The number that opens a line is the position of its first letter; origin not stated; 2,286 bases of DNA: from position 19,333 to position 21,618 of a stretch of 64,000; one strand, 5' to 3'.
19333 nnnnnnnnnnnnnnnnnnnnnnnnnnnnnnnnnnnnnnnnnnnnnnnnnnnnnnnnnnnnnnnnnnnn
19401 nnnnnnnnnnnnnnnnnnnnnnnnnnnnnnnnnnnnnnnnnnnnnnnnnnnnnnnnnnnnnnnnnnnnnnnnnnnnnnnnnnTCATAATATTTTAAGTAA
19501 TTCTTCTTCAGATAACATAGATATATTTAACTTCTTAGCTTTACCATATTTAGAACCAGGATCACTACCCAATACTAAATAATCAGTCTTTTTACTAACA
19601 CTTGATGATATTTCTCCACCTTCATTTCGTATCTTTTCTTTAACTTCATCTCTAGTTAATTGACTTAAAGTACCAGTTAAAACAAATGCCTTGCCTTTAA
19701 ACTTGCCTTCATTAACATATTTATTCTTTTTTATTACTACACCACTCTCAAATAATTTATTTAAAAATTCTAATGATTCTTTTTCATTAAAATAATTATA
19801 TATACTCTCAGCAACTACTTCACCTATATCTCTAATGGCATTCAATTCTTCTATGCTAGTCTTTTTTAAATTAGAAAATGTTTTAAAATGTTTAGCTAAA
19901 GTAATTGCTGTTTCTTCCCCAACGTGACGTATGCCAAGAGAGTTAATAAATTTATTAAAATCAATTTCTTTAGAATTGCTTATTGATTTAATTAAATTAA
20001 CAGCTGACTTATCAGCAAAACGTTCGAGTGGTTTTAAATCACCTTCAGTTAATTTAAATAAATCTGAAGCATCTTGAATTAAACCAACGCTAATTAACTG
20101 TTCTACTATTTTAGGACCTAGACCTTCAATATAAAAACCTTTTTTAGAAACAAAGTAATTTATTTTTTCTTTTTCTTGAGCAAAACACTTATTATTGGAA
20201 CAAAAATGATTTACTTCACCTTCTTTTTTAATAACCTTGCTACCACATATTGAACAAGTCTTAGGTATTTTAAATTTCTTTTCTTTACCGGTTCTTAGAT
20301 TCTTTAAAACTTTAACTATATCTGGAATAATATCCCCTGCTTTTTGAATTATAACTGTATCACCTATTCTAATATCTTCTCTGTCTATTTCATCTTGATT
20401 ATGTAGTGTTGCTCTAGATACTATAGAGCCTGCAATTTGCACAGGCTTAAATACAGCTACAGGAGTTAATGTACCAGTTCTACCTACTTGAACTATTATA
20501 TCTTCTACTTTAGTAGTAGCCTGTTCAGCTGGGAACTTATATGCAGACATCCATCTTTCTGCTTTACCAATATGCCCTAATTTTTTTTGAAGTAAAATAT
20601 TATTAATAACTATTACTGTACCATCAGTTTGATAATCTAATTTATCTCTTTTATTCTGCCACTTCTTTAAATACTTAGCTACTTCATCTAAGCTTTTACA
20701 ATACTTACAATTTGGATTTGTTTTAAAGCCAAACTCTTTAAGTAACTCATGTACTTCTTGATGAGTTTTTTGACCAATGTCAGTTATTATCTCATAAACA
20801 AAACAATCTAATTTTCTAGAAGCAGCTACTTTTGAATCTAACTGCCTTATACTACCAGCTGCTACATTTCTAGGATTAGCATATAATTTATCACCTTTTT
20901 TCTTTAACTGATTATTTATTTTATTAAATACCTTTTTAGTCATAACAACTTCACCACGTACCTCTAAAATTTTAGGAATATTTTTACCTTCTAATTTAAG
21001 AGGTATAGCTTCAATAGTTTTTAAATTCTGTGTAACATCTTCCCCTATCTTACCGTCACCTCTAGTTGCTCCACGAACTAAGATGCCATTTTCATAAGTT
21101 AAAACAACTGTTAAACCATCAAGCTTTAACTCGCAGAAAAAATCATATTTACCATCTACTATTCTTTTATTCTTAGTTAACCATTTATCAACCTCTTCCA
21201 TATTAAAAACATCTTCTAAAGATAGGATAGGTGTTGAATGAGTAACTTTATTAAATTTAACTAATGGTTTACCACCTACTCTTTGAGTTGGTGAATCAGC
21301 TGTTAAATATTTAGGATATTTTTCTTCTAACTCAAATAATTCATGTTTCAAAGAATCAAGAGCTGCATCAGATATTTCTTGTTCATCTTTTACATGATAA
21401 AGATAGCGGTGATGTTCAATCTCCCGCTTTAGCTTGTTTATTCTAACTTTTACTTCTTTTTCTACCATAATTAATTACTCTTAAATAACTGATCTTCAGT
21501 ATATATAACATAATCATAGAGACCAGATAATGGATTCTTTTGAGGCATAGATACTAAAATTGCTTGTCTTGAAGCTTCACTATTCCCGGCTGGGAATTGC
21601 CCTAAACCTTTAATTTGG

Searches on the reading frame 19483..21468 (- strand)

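Call 53: search_protein_families(library=pfam, proteins=[window:19483-21468:-], max_evalue=0.001)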
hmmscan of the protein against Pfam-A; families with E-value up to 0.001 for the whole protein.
window:19483-21468:- (661 aa): 9 families
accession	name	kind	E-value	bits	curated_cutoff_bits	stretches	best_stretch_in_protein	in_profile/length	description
PF01653.23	DNA_ligase_aden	-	1.4e-92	310.3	27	1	71-315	3-253/253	NAD-dependent DNA ligase adenylation domain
PF03120.22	DNA_ligase_OB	-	2.7e-34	117.3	32.9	1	318-395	1-78/79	NAD-dependent DNA ligase OB-fold domain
PF12826.13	HHH_2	-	1.3e-22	80.1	27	1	507-565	2-60/64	Helix-hairpin-helix motif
PF00533.33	BRCT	-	5.4e-18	65.4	21.3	1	587-659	3-76/78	BRCA1 C Terminus (BRCT) domain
PF14520.12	HHH_5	-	7.6e-10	39.6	27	1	511-557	5-52/57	Helix-hairpin-helix domain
PF22745.1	Nlig-Ia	-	1e-07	32.9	27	1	8-55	4-51/92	DNA ligase-like, N-terminal NAD+-binding domain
PF03119.21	DNA_ligase_ZBD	-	7.5e-07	29.4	25.8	1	405-428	2-25/27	NAD-dependent DNA ligase C4 zinc finger domain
PF12738.14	PTCB-BRCT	-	4.4e-06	27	22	1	603-652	11-59/63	twin BRCT domain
PF00633.29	HHH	-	0.00045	20.4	24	1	530-559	1-30/30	Helix-hairpin-helix motif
